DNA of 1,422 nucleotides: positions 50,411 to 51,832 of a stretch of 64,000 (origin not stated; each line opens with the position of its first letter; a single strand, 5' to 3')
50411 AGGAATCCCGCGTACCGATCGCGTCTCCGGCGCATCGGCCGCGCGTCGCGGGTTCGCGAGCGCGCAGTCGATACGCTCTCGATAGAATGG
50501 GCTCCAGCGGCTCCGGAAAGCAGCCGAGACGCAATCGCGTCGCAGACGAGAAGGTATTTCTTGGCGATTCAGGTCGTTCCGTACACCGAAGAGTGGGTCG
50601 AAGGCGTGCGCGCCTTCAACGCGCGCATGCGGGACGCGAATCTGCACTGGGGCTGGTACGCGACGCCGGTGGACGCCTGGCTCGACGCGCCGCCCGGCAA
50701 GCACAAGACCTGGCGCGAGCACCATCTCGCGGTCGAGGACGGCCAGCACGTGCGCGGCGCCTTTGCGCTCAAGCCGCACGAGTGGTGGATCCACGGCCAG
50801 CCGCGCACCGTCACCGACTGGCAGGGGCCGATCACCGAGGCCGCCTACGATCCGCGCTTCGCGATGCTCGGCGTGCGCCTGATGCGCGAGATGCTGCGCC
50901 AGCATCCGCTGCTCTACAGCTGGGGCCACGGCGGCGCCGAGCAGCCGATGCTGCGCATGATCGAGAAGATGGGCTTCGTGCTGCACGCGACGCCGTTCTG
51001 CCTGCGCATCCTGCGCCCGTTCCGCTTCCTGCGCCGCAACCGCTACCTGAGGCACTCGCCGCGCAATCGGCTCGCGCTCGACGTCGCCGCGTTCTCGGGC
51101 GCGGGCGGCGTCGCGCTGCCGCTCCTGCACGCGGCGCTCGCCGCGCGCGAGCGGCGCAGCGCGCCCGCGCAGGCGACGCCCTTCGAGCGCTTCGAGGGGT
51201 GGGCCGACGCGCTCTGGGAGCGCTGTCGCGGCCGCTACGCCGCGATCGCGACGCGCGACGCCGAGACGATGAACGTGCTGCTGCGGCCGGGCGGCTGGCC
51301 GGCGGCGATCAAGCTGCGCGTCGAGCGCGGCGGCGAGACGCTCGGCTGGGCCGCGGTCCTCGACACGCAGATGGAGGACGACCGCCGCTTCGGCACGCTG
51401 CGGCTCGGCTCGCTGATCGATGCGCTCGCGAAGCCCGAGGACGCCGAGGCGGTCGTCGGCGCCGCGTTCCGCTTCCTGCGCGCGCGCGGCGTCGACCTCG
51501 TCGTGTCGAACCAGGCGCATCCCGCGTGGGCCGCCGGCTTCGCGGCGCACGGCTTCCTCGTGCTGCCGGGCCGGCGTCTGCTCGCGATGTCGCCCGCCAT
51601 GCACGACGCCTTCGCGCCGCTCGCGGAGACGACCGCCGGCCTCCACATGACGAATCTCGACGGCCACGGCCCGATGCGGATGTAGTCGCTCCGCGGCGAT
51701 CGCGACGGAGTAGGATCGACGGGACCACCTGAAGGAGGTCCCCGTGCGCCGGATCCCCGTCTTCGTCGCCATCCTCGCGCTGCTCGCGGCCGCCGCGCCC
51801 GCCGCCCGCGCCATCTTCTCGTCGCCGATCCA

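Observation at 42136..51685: Carrier-protein-centred oxidative tailoring cluster (A-domain, ACP, di-iron oxygenase, FAD monooxygenase, P450, deacetylase, acyltransferase-like, ThDP enzyme)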

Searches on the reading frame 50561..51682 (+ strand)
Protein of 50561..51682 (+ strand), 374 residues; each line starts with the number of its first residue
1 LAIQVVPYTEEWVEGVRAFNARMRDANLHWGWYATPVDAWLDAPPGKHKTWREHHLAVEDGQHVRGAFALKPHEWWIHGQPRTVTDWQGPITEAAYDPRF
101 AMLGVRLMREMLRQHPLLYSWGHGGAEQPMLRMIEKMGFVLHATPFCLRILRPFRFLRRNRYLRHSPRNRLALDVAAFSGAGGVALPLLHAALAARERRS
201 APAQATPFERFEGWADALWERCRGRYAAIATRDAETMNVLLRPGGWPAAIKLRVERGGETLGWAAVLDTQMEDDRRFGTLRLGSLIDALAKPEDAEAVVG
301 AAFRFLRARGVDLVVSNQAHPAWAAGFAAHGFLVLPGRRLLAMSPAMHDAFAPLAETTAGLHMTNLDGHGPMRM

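Call 7: search_protein_families(library=pfam, proteins=[window:50561-51682:+], max_evalue=0.01)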
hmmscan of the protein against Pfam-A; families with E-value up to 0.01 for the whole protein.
window:50561-51682:+ (374 aa): 0 families

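Call 9: search_protein_families(library=ncbifam, proteins=[window:50561-51682:+], max_evalue=0.001)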
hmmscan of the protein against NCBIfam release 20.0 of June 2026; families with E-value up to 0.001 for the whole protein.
window:50561-51682:+ (374 aa): 0 families

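Call 26: find_homologous_proteins(query=window:50561-51682:+, max_evalue=0.001)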
Query window:50561-51682:+ (374 aa): 469 proteins with E <= 0.001 among 8000 candidates; the best 120 are listed.
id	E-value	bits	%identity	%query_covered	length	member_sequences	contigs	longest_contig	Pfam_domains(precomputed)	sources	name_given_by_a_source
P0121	7.1e-234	794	92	100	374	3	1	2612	-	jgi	jgi:hypothetical protein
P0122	1.0e-215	734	84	100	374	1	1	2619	-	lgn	-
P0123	1.1e-200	685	79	100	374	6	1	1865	-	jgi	jgi:hypothetical protein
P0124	7.5e-168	576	68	100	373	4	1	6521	-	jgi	-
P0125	9.4e-167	573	68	100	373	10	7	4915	-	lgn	-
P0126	2.1e-166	572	67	100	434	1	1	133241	-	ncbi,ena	-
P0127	2.7e-166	571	67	99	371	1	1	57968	-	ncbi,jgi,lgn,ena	-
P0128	1.1e-165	569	68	99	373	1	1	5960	-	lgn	-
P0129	4.5e-165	567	67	100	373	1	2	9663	-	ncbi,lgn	-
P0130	2.3e-163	562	66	100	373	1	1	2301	-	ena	-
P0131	4.1e-163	561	68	99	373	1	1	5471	-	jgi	jgi:hypothetical protein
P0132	1.2e-162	559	66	100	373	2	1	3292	-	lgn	-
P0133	1.8e-162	559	64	100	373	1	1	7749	-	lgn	-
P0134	6.2e-162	557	64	100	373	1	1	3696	-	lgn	-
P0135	7.3e-162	557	67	99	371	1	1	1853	-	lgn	-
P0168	8.5e-148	510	61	99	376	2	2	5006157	-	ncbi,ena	-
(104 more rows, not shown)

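Call 28: find_encoding_contigs(protein=P0168, flank=10000, max_places=1)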
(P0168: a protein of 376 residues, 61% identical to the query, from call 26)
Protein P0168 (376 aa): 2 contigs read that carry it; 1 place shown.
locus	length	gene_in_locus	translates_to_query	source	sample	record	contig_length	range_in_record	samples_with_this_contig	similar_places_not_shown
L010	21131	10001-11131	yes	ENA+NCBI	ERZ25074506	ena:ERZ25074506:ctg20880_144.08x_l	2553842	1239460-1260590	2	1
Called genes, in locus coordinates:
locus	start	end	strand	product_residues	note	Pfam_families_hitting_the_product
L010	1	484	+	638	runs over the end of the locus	PF00801:PKD (weak), PF18911:PKD_4 (weak)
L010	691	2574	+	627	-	PF13522:GATase_6, PF13537:GATase_7, PF00733:Asn_synthase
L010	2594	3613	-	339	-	PF00535:Glycos_transf_2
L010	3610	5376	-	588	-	PF00733:Asn_synthase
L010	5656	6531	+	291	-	PF11583:AurF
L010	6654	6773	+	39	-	-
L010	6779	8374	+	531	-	PF00501:AMP-binding, PF13193:AMP-binding_C (weak)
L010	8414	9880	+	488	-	PF01943:Polysacc_synt, PF13440:Polysacc_synt_3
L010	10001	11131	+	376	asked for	-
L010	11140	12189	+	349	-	PF13641:Glyco_tranf_2_3, PF00535:Glycos_transf_2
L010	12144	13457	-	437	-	PF13439:Glyco_transf_4, PF13579:Glyco_trans_4_4 (faint), PF00534:Glycos_transf_1, PF13692:Glyco_trans_1_4, PF13524:Glyco_trans_1_2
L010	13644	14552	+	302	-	PF13640:2OG-FeII_Oxy_3, PF13661:2OG-FeII_Oxy_4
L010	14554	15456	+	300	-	PF00535:Glycos_transf_2, PF13641:Glyco_tranf_2_3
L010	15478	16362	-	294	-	PF01522:Polysacc_deac_1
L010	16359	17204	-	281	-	PF03808:Glyco_tran_WecG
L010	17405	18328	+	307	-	PF13489:Methyltransf_23, PF08241:Methyltransf_11, PF13649:Methyltransf_25 (weak)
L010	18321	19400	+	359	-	PF01408:GFO_IDH_MocA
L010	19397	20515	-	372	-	PF13472:Lipase_GDSL_2 (weak)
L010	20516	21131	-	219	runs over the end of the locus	PF17837:4PPT_N, PF01648:ACPS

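Call 34: predict_structure(alignment_id=A1)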
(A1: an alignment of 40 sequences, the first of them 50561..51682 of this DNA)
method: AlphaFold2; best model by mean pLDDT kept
length: 374 residues; sequences in the alignment: 40
mean_pLDDT: 92.3   pTM: 0.90
mean pLDDT of the five models: 92.3, 91.7, 91.5, 91.2, 90.2
residues with pLDDT >= 90: 299; 70-90: 58; 50-70: 16; < 50: 1
segments of 3 or more residues with pLDDT < 50: none
pLDDT, mean of each block of 10 residues (from residue 1): 91 96 91 85 74 94 95 95 93 91 94 96 69 89 94 96 94 96 95 94 97 98 97 94 88 97 97 91 96 98 98 95 97 92 96 95 84 52
secondary structure, 60 per line:
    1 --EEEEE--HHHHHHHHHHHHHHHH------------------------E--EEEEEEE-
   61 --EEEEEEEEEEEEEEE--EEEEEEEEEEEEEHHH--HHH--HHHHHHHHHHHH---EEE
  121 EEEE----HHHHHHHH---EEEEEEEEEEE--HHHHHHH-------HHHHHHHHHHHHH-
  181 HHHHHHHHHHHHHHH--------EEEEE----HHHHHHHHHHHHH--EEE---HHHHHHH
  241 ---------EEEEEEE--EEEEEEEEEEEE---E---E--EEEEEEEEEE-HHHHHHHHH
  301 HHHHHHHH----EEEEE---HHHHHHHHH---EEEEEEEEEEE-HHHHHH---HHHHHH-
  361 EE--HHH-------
elements in order: E3-7 H10-25 E53-59 E63-77 E80-92 H103-114 E118-124 H129-136 E140-150 H153-159 H167-179 H181-195 E204-208 H213-225 E228-230 H234-240 E250-256 E259-270 E281-290 H292-308 E313-317 H321-329 E333-343 H345-350 H354-359

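Call 38: fold_search(model_id=the predicted structure, library=pdb)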
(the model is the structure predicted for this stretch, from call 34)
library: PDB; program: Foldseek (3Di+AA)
matches with E <= 10: 855; with E <= 0.001: 201
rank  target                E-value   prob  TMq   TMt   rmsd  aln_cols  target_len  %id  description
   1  4caw                  9.0e-10  1.00  0.50  0.48   7.6       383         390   12  Crystal structure of Aspergillus fumigatus N-myristoyl transferase in complex with myristoyl CoA and a pyrazole sulphona (released 2014-09-17)
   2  2p6e_B                9.0e-10  1.00  0.50  0.44   7.4       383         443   12  Crystal structures of Saccharomyces cerevisiae N-myristoyltransferase with bound myristoyl-CoA (released 2007-06-12)
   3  5v0w_C                1.1e-09  1.00  0.49  0.49   7.2       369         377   10  Crystal structure of glycylpeptide N-tetradecanoyltransferase from Plasmodium vivax in complex with inhibitor IMP-0001 (released 2018-03-07)
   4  7rk3_A                1.2e-09  1.00  0.49  0.51   6.6       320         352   12  Crystal structure of human N-myristoyltransferase 1 fragment (residues 109-496) bound to diacylated human Arf6 octapep (released 2022-07-27)
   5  6may_C                1.4e-09  1.00  0.50  0.49   7.3       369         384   10  Crystal structure of N-myristoyl transferase (NMT) G386E mutant from Plasmodium vivax (released 2019-06-05)
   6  4cax                  1.4e-09  1.00  0.50  0.49   7.8       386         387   12  Crystal structure of Aspergillus fumigatus N-myristoyl transferase in complex with myristoyl CoA and a pyrazole sulphona (released 2014-09-17)
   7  6mb1_C                1.5e-09  1.00  0.49  0.49   7.4       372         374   10  Crystal structure of N-myristoyl transferase (NMT) from Plasmodium vivax in complex with inhibitor IMP-1002 (released 2019-06-05)
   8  4uwi                  1.6e-09  1.00  0.49  0.47   6.6       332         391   13  Crystal structure of Aspergillus fumigatus N-myristoyl transferase in complex with myristoyl CoA and a pyrazole sulphona (released 2014-12-03)
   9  1iyl_A                1.7e-09  1.00  0.50  0.49   8.0       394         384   13  Crystal Structure of Candida albicans N-myristoyltransferase with Non-peptidic Inhibitor (released 2002-12-30)
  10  6maz_C                2.4e-09  1.00  0.48  0.48   7.7       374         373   10  Crystal structure of N-myristoyl transferase (NMT) G386E mutant from Plasmodium vivax in complex with inhibitor IMP-03 (released 2019-06-05)
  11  6pau_A                2.7e-09  1.00  0.53  0.54   7.2       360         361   11  Structure of Human NMT2 with myristoyl-lysine peptide and CoA products (released 2020-03-11)
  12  2nmt                  2.8e-09  1.00  0.53  0.48   7.7       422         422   12  MYRISTOYL-COA:PROTEIN N-MYRISTOYLTRANSFERASE BOUND TO MYRISTOYL-COA AND PEPTIDE ANALOGS (released 1999-01-06)
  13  2p6f_F                3.0e-09  1.00  0.51  0.45   7.5       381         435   12  Crystal structures of Saccharomyces cerevisiae N-myristoyltransferase with bound myristoyl-CoA and inhibitors (released 2007-06-12)
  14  6maz_A                3.2e-09  1.00  0.48  0.47   7.3       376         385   11  Crystal structure of N-myristoyl transferase (NMT) G386E mutant from Plasmodium vivax in complex with inhibitor IMP-03 (released 2019-06-05)
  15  7owq_B                3.6e-09  1.00  0.47  0.45   7.3       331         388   12  HsNMT1 in complex with both MyrCoA and peptide N-Methylated-GNCFSKPR (released 2022-12-21)
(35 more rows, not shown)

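Call 41: search_protein_families(library=ncbifam, proteins=[L010:6779-8371:+, L010:5656-6528:+], max_evalue=0.00001)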
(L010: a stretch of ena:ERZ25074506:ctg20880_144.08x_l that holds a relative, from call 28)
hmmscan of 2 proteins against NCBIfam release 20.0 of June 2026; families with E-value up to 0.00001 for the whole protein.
L010:6779-8371:+ (531 aa): 95 families (the best 25 are shown)
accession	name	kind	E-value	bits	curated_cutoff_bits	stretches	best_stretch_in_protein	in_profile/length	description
TIGR01733.1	AA-adenyl-dom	subfamily_domain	2.4e-106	356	317.4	1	34-461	2-408/409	amino acid adenylation domain-containing protein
NF004282.0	PRK05691.1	subfamily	1e-73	247.4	4090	2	173-525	1273-1623/4334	non-ribosomal peptide synthase/polyketide synthase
NF003417.0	PRK04813.1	subfamily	3.3e-72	243.7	476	2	171-526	142-501/505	D-alanine--poly(phosphoribitol) ligase subunit DltA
TIGR01734.1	D-ala-DACP-lig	equivalog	4.9e-70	236.5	559.85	2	172-526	141-500/504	D-alanine--poly(phosphoribitol) ligase subunit DltA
TIGR03098.1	ligase_PEP_1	hypoth_equivalog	4.3e-68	230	592.35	1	14-526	8-516/517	acyl-CoA ligase (AMP-forming), exosortase A system-associated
NF038078.1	NRPS_MxcG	equivalog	6.7e-66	222.5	2300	1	18-529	468-961/1442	myxochelin non-ribosomal peptide synthetase MxcG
NF007605.2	PRK10252.1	equivalog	8.2e-62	209.1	2400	1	168-524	589-957/1292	enterobactin non-ribosomal peptide synthetase EntF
NF041803.1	NRPS_SolG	exception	3.3e-60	203.8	2200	1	17-525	572-1071/1163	solanimycin non-ribosomal peptide synthetase SolG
NF047350.1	aureusi_NRPS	equivalog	4.1e-56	189.8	2500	2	170-525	1569-1909/2373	aureusimine non-ribosomal peptide synthetase AusA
NF004837.0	PRK06187.1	subfamily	1.1e-53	182.3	476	1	6-529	8-523/531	long-chain-fatty-acid--CoA ligase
NF005702.0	PRK07514.1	subfamily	1.7e-43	148.8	558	1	20-527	17-499/506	malonyl-CoA synthase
NF004808.0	PRK06155.1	equivalog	5.8e-43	147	722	1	11-526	25-520/542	ATP-dependent acyl-CoA ligase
NF006182.0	PRK08316.1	subfamily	1.2e-42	146.1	663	1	13-528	18-517/523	fatty acyl-CoA synthetase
NF004114.0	PRK05605.1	equivalog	3e-40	138.1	766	1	154-529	202-570/575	long-chain-fatty-acid--CoA ligase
NF005858.0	PRK07787.1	subfamily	4e-40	137.6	575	1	21-525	16-469/471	acyl-CoA synthetase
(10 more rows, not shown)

L010:5656-6528:+ (291 aa): 0 families

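Call 77: search_protein_representatives(alignment_id=A1)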
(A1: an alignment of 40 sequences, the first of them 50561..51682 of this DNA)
Query: 40 sequences, 373 profile positions. Proteins with E-value up to 0.001 (for the whole library): 1283; up to 1e-10: 894; up to 1e-30: 534. The best 150 are listed.
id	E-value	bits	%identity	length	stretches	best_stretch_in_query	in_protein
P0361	1.3e-146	504.4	-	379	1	1-373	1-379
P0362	7.3e-137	472.3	-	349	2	1-253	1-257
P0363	1.4e-132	458.2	-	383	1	1-373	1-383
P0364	6.4e-128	442.9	-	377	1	1-272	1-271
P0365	5.1e-123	426.8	-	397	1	1-373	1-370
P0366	2.0e-122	424.8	-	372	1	1-372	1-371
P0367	5.0e-122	423.5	-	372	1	1-373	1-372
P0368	9.3e-121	419.3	-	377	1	1-373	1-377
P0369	2.9e-116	404.6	-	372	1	1-373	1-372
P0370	4.0e-112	390.9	-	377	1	1-373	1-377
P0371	3.3e-108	378.0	-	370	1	1-373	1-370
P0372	3.7e-107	374.6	-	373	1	1-373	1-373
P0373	1.7e-106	372.4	-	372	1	1-373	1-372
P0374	1.8e-105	369.1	-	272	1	1-252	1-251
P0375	5.9e-105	367.3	-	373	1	1-373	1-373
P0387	4.0e-98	344.9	-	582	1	1-373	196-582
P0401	5.8e-96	337.7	-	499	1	3-373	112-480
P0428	5.7e-91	321.3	-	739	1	3-373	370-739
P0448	3.3e-87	308.9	-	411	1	1-371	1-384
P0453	9.8e-87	307.4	-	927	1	3-372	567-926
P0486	1.4e-82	293.7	-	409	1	3-373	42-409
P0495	7.8e-80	284.6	-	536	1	1-373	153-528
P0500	1.3e-78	280.7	-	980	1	8-373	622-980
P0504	8.8e-78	277.9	-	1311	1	7-371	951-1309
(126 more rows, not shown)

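Call 78: search_protein_families(library=pfam, proteins=[P0387, P0401, P0428, P0453, P0495, P0500, P0504, P0486, P0448], max_evalue=0.001)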
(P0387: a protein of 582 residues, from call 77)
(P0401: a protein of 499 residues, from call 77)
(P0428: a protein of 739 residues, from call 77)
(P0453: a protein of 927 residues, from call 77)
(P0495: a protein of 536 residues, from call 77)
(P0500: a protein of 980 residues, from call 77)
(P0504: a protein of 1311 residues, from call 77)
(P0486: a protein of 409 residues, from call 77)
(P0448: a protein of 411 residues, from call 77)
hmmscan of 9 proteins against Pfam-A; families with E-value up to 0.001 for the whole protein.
P0387 (582 aa): 0 families

P0401 (499 aa): 0 families

P0428 (739 aa): 2 families
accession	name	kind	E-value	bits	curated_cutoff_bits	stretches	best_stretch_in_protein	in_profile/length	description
PF13480.13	Acetyltransf_6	-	1.9e-14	54.5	22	1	157-288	5-139/143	Acetyltransferase (GNAT) domain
PF02388.22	FemAB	-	9.3e-06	25.1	24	0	229-285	304-360/406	FemAB family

P0453 (927 aa): 1 family
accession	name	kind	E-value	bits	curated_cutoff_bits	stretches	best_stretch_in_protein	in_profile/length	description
PF00501.34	AMP-binding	-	9.1e-41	140.4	29.9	1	118-329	163-383/384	AMP-binding enzyme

P0495 (536 aa): 1 family
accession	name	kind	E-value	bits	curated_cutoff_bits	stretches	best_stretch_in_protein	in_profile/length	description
PF13480.13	Acetyltransf_6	-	2.8e-10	40.9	22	1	5-91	55-141/143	Acetyltransferase (GNAT) domain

P0500 (980 aa): 4 families
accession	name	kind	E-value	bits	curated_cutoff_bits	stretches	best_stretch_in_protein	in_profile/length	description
PF00501.34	AMP-binding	-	4.4e-17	62.4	29.9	1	6-79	312-384/384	AMP-binding enzyme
PF00550.31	PP-binding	-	1.1e-15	58.1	20.8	1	533-595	2-66/67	Phosphopantetheine attachment site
PF05050.19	Methyltransf_21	-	6e-12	46.5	22.7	1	230-418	1-172/173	Methyltransferase FkbM domain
PF13193.12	AMP-binding_C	-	6.6e-09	37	24.5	0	469-503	42-76/76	AMP-binding enzyme C-terminal domain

P0504 (1311 aa): 4 families
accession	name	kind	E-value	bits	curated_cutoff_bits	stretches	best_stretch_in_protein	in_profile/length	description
PF00501.34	AMP-binding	-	8.1e-80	268.9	29.9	1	55-406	2-384/384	AMP-binding enzyme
PF00550.31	PP-binding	-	1.3e-16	61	20.8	1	861-924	2-67/67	Phosphopantetheine attachment site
PF05050.19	Methyltransf_21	-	5.2e-14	53.2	22.7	1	557-747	1-173/173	Methyltransferase FkbM domain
PF13193.12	AMP-binding_C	-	3.1e-09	38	24.5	1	465-500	1-36/76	AMP-binding enzyme C-terminal domain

P0486 (409 aa): 0 families

P0448 (411 aa): 0 families
